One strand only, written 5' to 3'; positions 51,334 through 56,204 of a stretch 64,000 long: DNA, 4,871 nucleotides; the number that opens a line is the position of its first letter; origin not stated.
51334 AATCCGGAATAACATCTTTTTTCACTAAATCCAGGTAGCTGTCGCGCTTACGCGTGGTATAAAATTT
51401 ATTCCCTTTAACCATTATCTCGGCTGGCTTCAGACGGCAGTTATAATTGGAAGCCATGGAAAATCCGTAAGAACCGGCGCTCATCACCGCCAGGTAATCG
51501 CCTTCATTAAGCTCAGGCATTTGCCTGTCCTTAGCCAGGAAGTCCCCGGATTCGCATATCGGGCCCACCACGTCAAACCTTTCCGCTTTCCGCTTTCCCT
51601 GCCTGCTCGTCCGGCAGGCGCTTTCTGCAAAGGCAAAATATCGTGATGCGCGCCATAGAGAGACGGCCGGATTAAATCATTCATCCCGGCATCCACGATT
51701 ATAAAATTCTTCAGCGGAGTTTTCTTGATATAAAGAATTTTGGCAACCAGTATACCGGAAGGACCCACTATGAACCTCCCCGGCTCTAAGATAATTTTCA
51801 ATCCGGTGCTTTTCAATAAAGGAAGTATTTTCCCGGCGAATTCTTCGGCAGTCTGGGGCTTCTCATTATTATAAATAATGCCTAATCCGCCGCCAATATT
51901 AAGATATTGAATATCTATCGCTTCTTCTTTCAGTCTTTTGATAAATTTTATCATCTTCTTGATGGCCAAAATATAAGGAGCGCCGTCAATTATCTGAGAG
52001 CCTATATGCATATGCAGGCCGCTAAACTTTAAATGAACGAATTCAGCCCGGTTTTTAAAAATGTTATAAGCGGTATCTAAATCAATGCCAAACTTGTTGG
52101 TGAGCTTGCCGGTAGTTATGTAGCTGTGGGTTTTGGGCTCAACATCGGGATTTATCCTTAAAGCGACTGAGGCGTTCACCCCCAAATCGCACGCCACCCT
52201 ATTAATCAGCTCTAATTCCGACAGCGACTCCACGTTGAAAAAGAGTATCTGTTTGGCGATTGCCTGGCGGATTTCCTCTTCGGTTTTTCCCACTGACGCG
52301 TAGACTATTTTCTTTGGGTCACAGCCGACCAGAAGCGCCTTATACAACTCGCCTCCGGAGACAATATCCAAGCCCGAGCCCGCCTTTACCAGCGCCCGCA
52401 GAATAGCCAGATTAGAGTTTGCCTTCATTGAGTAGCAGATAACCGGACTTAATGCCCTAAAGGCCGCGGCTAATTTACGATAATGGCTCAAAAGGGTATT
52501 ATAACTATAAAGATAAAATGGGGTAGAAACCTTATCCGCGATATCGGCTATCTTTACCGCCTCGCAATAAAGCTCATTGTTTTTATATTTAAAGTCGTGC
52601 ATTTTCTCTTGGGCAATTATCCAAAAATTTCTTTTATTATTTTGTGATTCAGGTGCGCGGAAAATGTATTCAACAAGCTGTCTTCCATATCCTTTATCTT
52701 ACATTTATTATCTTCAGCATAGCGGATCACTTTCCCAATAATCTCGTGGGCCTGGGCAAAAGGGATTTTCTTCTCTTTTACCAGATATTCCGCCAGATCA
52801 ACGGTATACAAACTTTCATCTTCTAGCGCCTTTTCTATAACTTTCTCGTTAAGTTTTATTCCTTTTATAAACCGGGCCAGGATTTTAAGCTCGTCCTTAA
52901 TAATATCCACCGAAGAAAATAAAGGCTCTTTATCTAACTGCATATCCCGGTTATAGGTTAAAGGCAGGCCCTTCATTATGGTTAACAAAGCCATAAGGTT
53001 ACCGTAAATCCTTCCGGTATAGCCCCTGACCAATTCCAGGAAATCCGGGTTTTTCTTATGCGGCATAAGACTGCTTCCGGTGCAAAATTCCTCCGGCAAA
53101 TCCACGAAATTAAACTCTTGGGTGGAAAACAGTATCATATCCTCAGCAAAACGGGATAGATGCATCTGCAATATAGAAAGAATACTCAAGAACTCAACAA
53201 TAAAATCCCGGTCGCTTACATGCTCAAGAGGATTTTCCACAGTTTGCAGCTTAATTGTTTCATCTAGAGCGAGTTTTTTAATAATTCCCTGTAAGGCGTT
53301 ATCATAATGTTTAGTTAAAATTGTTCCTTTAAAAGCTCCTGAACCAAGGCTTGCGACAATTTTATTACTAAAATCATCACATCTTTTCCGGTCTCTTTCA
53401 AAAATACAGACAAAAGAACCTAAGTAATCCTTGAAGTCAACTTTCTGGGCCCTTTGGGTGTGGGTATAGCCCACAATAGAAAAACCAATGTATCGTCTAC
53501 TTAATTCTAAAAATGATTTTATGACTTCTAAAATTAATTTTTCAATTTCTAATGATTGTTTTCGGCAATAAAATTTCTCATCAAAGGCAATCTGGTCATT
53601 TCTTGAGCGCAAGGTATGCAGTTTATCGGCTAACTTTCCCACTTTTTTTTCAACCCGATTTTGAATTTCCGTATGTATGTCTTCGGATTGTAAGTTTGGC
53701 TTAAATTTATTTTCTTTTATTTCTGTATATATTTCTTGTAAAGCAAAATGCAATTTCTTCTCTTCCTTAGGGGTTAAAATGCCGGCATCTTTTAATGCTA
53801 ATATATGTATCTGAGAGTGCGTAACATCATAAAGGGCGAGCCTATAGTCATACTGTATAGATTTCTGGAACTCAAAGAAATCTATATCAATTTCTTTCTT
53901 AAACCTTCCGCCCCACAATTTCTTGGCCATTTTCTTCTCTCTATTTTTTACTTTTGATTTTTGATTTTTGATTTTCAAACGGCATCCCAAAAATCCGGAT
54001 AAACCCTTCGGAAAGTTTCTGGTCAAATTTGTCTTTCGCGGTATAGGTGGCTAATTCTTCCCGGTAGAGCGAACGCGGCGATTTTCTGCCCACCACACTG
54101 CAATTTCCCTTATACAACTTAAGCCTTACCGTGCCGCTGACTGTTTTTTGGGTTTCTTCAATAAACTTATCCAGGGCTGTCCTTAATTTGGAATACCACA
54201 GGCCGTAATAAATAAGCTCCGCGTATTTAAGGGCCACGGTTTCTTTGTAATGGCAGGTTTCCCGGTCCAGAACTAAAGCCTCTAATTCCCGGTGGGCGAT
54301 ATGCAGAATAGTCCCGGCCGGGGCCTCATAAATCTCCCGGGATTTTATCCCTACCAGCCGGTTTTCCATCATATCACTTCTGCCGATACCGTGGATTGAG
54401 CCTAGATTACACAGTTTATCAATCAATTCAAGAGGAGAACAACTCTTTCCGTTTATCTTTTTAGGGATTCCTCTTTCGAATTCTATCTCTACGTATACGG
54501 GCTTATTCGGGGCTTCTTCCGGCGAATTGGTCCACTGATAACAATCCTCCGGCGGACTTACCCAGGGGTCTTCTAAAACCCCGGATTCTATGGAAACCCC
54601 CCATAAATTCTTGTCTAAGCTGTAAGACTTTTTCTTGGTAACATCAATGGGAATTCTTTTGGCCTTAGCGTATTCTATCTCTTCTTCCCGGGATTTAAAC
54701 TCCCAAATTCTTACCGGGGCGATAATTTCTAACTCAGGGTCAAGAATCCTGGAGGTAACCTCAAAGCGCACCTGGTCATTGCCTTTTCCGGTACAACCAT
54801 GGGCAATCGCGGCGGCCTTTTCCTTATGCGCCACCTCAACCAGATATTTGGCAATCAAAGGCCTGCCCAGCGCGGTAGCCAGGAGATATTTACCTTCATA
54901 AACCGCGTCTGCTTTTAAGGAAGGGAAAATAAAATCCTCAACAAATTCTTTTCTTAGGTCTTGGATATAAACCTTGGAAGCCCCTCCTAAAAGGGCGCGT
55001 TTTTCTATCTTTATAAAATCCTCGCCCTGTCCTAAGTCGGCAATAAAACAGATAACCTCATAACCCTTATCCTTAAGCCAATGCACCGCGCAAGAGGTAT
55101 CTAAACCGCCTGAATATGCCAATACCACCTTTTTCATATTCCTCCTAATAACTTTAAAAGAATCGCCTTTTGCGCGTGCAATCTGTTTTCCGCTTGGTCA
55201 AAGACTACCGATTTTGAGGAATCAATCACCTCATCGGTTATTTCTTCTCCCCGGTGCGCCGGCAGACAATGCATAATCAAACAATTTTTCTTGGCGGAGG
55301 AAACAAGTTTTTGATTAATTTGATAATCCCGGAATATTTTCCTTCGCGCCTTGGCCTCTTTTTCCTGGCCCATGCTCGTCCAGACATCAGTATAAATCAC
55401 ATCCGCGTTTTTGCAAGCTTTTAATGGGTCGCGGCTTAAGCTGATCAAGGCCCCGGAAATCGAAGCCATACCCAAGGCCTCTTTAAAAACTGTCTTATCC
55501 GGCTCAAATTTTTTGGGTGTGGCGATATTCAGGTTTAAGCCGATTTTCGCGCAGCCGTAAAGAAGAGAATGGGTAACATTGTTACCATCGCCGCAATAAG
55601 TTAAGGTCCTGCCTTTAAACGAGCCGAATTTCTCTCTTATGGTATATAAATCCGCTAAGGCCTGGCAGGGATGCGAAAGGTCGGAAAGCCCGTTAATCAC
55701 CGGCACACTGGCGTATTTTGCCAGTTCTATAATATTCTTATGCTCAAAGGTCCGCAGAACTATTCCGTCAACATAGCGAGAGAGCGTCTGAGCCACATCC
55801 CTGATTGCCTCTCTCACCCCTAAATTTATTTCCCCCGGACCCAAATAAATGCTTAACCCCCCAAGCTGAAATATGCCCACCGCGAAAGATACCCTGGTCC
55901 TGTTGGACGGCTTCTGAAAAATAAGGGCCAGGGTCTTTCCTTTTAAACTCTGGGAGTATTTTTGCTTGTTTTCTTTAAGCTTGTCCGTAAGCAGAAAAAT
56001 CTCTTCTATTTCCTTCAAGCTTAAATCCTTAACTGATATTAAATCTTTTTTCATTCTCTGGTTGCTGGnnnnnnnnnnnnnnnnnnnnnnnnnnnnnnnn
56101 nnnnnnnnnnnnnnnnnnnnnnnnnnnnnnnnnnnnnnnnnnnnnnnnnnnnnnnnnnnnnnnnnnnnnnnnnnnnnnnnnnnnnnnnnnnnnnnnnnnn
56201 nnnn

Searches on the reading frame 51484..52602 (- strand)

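Call 86: search_protein_families(library=pfam, proteins=[window:51484-52602:-], max_evalue=0.00001)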
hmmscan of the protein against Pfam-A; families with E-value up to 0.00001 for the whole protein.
window:51484-52602:- (372 aa): 2 families
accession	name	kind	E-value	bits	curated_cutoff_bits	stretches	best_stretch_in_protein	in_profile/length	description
PF02784.22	Orn_Arg_deC_N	-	6.1e-61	206.4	23.4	1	41-280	8-247/247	Pyridoxal-dependent decarboxylase, pyridoxal binding domain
PF00278.28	Orn_DAP_Arg_deC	-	1.3e-11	45.1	23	1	33-329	5-53/95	Pyridoxal-dependent decarboxylase, C-terminal sheet domain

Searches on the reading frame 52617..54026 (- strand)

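Call 86: search_protein_families(library=pfam, proteins=[window:52617-54026:-], max_evalue=0.00001)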
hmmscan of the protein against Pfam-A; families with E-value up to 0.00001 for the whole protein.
window:52617-54026:- (469 aa): 2 families
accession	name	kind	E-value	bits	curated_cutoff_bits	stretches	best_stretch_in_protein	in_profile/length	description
PF00206.25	Lyase_1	-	1.8e-52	179.1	27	1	40-342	1-312/312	Lyase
PF14698.11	ASL_C2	-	2.1e-14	54.1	27.3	1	409-463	5-58/69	Argininosuccinate lyase C-terminal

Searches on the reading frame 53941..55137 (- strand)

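Call 86: search_protein_families(library=pfam, proteins=[window:53941-55137:-], max_evalue=0.00001)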
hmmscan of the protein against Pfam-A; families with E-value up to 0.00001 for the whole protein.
window:53941-55137:- (398 aa): 2 families
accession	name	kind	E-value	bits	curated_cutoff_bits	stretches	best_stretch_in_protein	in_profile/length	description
PF20979.2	Arginosuc_syn_C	-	1.2e-88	296.8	27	1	172-386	1-215/219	Arginosuccinate synthase C-terminal domain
PF00764.25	Arginosuc_synth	-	2.7e-66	223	27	1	3-163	1-162/162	Arginosuccinate synthase N-terminal HUP domain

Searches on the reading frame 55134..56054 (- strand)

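Call 86: search_protein_families(library=pfam, proteins=[window:55134-56054:-], max_evalue=0.00001)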
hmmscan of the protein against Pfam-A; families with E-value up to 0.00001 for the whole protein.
window:55134-56054:- (306 aa): 2 families
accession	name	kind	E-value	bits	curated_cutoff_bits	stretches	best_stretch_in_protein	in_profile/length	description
PF00185.30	OTCace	-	3.5e-61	206.3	29.4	1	147-300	1-155/157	Aspartate/ornithine carbamoyltransferase, Asp/Orn binding domain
PF02729.26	OTCace_N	-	6.6e-48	163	29.9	1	3-141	1-148/148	Aspartate/ornithine carbamoyltransferase, carbamoyl-P binding domain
